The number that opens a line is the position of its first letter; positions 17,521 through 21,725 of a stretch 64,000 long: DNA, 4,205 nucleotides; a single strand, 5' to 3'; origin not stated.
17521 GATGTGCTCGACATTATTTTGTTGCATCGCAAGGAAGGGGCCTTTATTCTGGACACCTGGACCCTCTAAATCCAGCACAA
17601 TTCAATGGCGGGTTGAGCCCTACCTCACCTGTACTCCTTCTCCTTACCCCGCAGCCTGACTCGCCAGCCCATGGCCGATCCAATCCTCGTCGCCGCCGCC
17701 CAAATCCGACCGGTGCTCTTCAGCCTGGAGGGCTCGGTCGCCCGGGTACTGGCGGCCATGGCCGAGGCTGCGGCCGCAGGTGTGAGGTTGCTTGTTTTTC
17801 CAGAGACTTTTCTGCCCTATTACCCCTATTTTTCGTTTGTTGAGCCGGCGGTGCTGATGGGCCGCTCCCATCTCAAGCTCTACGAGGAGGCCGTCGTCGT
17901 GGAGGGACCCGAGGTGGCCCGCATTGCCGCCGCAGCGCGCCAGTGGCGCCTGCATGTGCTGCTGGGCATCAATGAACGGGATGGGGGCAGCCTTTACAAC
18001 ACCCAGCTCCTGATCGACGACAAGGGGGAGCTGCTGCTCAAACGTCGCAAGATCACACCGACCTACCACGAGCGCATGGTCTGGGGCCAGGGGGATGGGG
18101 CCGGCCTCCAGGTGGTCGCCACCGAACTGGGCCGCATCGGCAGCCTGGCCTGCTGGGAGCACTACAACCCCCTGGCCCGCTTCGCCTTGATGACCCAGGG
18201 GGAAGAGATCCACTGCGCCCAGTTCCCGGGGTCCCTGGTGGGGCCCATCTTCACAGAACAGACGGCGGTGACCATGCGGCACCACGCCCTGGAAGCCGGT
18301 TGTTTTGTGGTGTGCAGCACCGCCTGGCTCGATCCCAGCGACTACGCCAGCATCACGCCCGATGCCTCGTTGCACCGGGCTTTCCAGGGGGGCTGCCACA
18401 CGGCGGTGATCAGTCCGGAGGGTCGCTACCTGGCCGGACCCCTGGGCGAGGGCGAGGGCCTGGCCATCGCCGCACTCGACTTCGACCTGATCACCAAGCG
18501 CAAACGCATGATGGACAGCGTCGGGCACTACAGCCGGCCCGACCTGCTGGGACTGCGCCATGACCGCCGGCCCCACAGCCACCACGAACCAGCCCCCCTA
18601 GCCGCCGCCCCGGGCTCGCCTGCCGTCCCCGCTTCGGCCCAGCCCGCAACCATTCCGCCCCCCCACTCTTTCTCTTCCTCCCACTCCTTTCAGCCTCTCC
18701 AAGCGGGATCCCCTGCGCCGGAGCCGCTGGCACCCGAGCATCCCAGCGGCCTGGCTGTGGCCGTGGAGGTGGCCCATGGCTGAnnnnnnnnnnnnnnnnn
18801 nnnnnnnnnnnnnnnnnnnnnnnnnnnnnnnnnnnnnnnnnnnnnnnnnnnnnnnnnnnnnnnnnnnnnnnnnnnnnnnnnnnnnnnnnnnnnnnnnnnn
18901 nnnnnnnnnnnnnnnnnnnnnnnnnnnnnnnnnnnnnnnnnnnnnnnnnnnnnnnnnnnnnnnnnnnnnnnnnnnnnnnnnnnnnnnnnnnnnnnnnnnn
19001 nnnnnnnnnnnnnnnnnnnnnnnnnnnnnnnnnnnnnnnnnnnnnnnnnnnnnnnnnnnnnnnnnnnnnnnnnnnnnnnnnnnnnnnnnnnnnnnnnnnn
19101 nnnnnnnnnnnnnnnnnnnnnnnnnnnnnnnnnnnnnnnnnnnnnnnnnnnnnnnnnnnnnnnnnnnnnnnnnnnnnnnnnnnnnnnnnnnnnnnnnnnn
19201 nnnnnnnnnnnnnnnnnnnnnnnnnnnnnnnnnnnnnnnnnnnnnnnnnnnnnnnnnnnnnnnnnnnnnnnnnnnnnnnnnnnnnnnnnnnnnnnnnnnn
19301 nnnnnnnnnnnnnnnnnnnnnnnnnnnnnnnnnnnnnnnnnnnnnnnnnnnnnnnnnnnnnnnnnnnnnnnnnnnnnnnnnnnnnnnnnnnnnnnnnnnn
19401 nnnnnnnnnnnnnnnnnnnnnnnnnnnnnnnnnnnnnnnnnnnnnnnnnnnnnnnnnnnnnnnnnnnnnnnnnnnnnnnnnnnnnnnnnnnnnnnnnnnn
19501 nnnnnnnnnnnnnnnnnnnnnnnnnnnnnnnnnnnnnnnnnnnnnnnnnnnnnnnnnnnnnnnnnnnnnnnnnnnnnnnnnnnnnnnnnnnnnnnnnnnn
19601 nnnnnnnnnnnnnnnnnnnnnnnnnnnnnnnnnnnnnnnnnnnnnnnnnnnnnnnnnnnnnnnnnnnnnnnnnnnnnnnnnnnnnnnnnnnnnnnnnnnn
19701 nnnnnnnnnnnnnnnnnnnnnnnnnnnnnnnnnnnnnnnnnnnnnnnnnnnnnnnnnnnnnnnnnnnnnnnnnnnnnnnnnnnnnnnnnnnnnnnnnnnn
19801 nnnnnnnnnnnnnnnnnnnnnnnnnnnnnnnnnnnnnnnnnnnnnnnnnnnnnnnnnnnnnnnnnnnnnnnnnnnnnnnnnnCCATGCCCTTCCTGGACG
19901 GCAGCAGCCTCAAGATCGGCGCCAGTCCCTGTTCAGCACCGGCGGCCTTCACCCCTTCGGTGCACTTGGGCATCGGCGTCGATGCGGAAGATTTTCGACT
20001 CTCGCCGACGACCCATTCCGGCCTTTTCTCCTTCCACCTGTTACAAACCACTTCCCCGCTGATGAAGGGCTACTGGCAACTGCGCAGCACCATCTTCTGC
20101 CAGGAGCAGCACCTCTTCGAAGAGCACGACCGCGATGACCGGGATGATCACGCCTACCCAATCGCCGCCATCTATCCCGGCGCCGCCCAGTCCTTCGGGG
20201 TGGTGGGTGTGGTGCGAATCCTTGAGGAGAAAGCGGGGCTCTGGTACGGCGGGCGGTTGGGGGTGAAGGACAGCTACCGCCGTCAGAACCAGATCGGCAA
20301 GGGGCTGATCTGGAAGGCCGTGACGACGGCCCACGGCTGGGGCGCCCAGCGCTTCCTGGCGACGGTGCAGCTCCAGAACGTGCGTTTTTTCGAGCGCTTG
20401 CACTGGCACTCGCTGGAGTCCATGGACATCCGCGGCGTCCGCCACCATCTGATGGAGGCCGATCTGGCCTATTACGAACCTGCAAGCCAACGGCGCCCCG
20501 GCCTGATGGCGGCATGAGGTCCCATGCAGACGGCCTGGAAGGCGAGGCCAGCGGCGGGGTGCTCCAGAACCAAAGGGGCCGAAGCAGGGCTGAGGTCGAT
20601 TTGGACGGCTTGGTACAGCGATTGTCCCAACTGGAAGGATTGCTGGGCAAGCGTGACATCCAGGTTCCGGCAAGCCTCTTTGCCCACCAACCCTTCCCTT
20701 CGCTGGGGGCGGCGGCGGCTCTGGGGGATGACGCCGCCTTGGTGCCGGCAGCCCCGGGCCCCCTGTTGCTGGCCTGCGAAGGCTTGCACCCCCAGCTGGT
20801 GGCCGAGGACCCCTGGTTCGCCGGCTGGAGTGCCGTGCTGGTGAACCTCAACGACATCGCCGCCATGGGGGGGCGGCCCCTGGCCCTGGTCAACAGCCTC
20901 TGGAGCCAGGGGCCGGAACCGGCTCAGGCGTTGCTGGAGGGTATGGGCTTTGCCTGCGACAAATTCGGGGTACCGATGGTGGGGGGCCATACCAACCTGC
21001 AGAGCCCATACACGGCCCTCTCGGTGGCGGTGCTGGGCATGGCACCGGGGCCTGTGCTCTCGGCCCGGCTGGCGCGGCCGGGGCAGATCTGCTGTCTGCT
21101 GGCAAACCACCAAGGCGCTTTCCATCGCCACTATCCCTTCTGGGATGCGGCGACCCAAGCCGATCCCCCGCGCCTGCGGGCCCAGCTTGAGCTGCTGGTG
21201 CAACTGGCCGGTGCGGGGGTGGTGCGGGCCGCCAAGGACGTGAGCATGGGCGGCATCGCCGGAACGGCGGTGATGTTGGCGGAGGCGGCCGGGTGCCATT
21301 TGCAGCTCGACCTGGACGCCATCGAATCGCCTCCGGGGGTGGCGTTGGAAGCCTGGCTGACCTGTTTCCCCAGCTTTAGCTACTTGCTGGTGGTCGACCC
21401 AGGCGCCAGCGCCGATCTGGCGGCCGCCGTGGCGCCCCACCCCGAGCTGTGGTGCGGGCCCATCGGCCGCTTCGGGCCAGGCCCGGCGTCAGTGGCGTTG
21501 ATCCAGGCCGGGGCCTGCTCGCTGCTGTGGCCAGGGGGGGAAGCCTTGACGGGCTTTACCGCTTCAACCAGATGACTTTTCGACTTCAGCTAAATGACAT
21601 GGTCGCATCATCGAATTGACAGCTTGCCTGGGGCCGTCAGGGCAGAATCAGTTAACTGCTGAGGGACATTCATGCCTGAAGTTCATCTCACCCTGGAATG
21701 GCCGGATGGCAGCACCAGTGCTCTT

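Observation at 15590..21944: Complete seven-gene Nit1C / sll0783-type cluster (nitrilase, radical SAM, GNAT, AIR-synthase-like, flavin oxidoreductase, two small proteins) with unknown product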

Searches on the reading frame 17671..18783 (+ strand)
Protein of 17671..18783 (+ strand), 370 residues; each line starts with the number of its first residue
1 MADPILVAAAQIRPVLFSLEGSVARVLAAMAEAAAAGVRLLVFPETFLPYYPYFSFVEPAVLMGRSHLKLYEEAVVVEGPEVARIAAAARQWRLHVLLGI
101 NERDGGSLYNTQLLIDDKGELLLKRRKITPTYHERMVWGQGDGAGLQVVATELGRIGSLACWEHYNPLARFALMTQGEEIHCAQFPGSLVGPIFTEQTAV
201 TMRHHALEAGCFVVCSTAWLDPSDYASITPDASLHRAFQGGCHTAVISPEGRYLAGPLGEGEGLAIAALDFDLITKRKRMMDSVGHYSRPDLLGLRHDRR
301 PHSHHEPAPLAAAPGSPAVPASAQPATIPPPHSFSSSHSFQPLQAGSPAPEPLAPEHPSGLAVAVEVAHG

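Call 3: search_protein_families(library=ncbifam, proteins=[window:17671-18783:+])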
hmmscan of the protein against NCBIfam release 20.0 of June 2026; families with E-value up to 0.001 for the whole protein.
window:17671-18783:+ (370 aa): 7 families
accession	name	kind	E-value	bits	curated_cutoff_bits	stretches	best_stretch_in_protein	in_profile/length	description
TIGR04048.1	nitrile_sll0784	equivalog_domain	6.4e-163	540.8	502.6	1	5-302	3-300/301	Nit6803 family nitrilase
TIGR03381.1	agmatine_aguB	equivalog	1.7e-14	53.8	410.25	1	7-182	3-171/279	N-carbamoylputrescine amidase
NF040852.1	nitrile_Arch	equivalog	3.8e-12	45.9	500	1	7-214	3-193/262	nitrilase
NF010588.0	PRK13981.1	equivalog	3.1e-08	32.5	479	1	5-177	5-166/546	NAD+ synthase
NF009803.0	PRK13287.1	equivalog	1e-07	31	406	1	71-150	73-153/333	formamidase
NF009802.0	PRK13286.1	equivalog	2e-06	27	427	1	66-132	68-139/345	aliphatic amidase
TIGR00546.1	lnt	equivalog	2.6e-05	23.6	132.9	1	23-128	184-271/395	apolipoprotein N-acyltransferase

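Call 4: search_protein_families(library=pfam, proteins=[window:17671-18783:+])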
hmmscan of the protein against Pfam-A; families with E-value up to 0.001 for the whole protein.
window:17671-18783:+ (370 aa): 1 family
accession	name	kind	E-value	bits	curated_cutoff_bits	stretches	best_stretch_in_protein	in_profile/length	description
PF00795.27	CN_hydrolase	-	1.3e-55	189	23.2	1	6-277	1-254/256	Carbon-nitrogen hydrolase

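Call 12: search_solved_structures(query=window:17671-18783:+, show_alignments=1)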
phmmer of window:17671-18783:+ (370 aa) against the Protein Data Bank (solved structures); distinct sequences matched with E-value up to 0.001: 39.
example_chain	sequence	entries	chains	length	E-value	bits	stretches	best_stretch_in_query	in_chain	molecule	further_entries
3wuy_A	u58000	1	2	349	1.5e-136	458.6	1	5-325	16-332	Nitrilase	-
8uxu_A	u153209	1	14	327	7.7e-66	226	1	6-301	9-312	Nitrilase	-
22sf_A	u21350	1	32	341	1e-56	195.9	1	5-303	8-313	Nitrilase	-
6zby_A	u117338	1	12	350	1.3e-56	195.6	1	7-304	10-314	NitA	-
22ry_A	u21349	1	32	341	1.3e-56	195.6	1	5-303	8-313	Nitrilase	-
22rx_A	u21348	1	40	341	2.3e-56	194.8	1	5-303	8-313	Regioselective nitrilase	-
28to_B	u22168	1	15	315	1.5e-49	172.4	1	7-297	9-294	Cyanide degrading enzyme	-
8p4i_B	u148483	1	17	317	4.5e-49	170.8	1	7-300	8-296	Cyanide dihydratase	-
8c5i_A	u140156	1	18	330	6.2e-49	170.3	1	7-297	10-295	Cyanide dihydratase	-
6i00_J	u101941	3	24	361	6.6e-49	170.2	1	10-301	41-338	Bifunctional nitrilase/nitrile hydratase NIT4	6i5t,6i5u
9er3_S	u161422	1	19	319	2.3e-48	168.5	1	7-300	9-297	Cyanide dihydratase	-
9odt_B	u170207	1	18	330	3e-48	168.1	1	7-298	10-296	Cyanide dihydratase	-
9ofa_O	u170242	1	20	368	7.9e-44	153.5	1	9-300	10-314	Cyanide hydratase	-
1j31_A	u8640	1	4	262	3e-10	43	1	7-194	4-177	Hypothetical protein PH0642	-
7ovg_A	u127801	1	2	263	5e-09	39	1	7-194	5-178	CN hydrolase domain-containing protein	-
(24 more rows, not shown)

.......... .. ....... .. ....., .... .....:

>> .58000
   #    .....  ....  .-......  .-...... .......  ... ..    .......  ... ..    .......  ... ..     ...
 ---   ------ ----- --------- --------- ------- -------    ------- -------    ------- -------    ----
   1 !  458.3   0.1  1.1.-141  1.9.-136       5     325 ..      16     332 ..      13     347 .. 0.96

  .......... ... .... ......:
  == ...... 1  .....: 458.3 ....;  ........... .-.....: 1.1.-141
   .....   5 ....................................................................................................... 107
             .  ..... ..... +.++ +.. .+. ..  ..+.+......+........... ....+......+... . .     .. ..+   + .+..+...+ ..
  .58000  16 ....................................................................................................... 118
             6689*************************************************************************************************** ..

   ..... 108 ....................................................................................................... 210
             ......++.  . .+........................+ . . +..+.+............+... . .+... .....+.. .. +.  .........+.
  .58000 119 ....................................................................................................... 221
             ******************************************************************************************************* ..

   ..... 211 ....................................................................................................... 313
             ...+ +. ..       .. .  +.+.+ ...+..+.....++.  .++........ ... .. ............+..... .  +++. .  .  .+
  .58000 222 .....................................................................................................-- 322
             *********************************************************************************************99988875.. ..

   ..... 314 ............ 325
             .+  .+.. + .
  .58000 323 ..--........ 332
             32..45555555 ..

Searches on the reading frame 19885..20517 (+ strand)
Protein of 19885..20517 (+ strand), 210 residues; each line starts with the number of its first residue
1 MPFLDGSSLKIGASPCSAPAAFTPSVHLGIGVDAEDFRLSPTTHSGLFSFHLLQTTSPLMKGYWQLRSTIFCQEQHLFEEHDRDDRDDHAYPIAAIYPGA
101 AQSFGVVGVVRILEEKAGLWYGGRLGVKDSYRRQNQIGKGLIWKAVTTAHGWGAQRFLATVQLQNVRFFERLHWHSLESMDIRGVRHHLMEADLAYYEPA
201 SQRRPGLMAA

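Call 3: search_protein_families(library=ncbifam, proteins=[window:19885-20517:+])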
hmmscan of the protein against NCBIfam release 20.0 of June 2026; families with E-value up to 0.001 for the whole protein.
window:19885-20517:+ (210 aa): 1 family
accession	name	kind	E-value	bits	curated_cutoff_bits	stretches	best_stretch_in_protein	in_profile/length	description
TIGR04045.1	MSMEG_0567_GNAT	equivalog_domain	2.3e-63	212.3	68.45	1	48-199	2-152/153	MSMEG_0567/Sll0786 family nitrogen starvation N-acetyltransferase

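Call 4: search_protein_families(library=pfam, proteins=[window:19885-20517:+])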
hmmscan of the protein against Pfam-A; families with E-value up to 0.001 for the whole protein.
window:19885-20517:+ (210 aa): 1 family
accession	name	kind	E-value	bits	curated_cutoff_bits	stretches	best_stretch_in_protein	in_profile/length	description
PF00583.31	Acetyltransf_1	-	1.1e-06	29.3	20.7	1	72-173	15-115/116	Acetyltransferase (GNAT) family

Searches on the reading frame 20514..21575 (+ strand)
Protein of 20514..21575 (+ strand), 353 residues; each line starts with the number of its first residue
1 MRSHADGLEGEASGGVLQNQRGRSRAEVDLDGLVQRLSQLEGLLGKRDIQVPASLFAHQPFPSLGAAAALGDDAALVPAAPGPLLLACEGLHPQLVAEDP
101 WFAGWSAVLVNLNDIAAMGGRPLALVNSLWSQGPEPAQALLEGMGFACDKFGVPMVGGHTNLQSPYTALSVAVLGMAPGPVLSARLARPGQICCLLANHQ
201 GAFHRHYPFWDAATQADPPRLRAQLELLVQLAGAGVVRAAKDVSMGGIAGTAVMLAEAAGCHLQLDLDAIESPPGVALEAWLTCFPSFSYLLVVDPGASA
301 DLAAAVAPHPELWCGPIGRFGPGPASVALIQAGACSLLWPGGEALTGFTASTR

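Call 3: search_protein_families(library=ncbifam, proteins=[window:20514-21575:+])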
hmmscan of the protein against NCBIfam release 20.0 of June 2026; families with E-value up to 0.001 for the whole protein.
window:20514-21575:+ (353 aa): 14 families
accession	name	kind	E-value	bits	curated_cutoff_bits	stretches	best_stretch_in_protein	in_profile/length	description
TIGR04049.1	AIR_rel_sll0787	hypoth_equivalog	5e-117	390.5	321.3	1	30-340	1-309/318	sll0787 family AIR synthase-like protein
TIGR03267.1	methan_mark_2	hypoth_equivalog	6e-57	193.1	365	1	29-298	1-274/323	methanogenesis marker 2 protein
TIGR04050.1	MSMEG_0567_Cter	hypoth_equivalog_domain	4.2e-47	161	312.2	1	63-303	25-259/296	MSMEG_0567/sll0787 family protein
TIGR01379.1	thiL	equivalog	5.7e-19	68.2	184.15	1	66-270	19-236/320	thiamine-phosphate kinase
NF004351.0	PRK05731.1-4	equivalog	1.2e-13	50.8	324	1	71-322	38-298/321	thiamine-phosphate kinase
TIGR00476.1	selD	equivalog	3.1e-11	43.1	125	1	67-276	41-257/311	selenide, water dikinase SelD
TIGR01736.1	FGAM_synth_II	equivalog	9.2e-11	40.7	525.75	1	88-270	437-641/718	phosphoribosylformylglycinamidine synthase subunit PurL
NF002290.1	PRK01213.1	equivalog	1.3e-10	40.1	648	1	70-267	422-641/723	phosphoribosylformylglycinamidine synthase subunit PurL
NF002098.0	PRK00943.1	equivalog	9.4e-09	34.6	299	1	72-276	50-261/347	selenide, water dikinase SelD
NF004353.0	PRK05731.2-2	equivalog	4.8e-08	32.5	301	1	99-195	50-147/311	thiamine-phosphate kinase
NF004354.0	PRK05731.2-3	equivalog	2.2e-05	24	204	1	71-183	17-131/273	thiamine-phosphate kinase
NF010705.0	PRK14105.1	equivalog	0.00015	20.8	291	1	69-193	45-171/345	selenide, water dikinase SelD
NF010690.0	PRK14090.1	equivalog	0.00022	19.7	1047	1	99-199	77-179/601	phosphoribosylformylglycinamidine synthase subunit PurL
TIGR02124.1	hypE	equivalog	0.00026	20.1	251.6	1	104-270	66-243/332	hydrogenase expression/formation protein HypE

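Call 4: search_protein_families(library=pfam, proteins=[window:20514-21575:+])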
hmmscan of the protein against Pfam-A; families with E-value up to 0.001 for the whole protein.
window:20514-21575:+ (353 aa): 2 families
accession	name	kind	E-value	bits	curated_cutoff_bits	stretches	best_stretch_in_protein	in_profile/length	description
PF00586.29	AIRS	-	1.4e-21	77.4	24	1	71-176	1-111/112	AIR synthase related protein, N-terminal domain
PF02769.27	AIRS_C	-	1.8e-12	48.1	23.1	1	212-324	35-149/156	AIR synthase related protein, C-terminal domain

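Call 30: search_solved_structures(query=window:20514-21575:+, max_evalue=0.001, show_alignments=1)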
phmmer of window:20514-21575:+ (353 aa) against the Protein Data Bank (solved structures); distinct sequences matched with E-value up to 0.001: 16.
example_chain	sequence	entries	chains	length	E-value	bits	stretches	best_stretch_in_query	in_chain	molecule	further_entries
5cc8_A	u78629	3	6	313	5.3e-14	55.5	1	56-201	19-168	Thiamine-monophosphate kinase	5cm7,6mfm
5dd7_A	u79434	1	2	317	5.5e-14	55.5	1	56-201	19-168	Thiamine-monophosphate kinase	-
2hs0_A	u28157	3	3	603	2.7e-13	53.2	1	97-273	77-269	Phosphoribosylformylglycinamidine synthase II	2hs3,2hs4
1vk3_A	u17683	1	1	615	2.9e-13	53.1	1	97-273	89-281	Phosphoribosylformylglycinamidine synthase II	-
2hru_A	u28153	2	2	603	3.1e-13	53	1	99-273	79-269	Phosphoribosylformylglycinamidine synthase II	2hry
3d54_A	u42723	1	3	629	3.1e-13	53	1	97-273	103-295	Phosphoribosylformylglycinamidine synthase II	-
3u0o_A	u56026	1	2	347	1.8e-10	43.9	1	64-278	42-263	Selenide, water dikinase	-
3mcq_A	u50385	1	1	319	5.5e-10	42.3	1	66-255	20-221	Thiamine-monophosphate kinase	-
3viu_A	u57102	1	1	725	5.7e-09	39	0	71-282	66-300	Phosphoribosylformylglycinamidine synthase 2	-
6xep_A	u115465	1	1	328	8.2e-07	31.9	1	69-183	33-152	Thiamine-monophosphate kinase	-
2z1e_A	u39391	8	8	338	0.00035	23.2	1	72-253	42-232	Hydrogenase expression/formation protein HypE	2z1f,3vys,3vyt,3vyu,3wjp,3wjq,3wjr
3m84_A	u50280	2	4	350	0.00045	22.9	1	108-186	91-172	Phosphoribosylformylglycinamidine cyclo-ligase | Phosphoribosylaminoimidazole (AIR) synthetase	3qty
9k03_A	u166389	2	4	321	0.00068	22.3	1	69-192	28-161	Phosphoribosylformylglycinamidine cyclo-ligase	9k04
9k00_A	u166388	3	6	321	0.00074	22.1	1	69-192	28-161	Phosphoribosylformylglycinamidine cyclo-ligase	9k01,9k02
9k05_A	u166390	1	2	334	0.00083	22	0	69-192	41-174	Phosphoribosylformylglycinamidine cyclo-ligase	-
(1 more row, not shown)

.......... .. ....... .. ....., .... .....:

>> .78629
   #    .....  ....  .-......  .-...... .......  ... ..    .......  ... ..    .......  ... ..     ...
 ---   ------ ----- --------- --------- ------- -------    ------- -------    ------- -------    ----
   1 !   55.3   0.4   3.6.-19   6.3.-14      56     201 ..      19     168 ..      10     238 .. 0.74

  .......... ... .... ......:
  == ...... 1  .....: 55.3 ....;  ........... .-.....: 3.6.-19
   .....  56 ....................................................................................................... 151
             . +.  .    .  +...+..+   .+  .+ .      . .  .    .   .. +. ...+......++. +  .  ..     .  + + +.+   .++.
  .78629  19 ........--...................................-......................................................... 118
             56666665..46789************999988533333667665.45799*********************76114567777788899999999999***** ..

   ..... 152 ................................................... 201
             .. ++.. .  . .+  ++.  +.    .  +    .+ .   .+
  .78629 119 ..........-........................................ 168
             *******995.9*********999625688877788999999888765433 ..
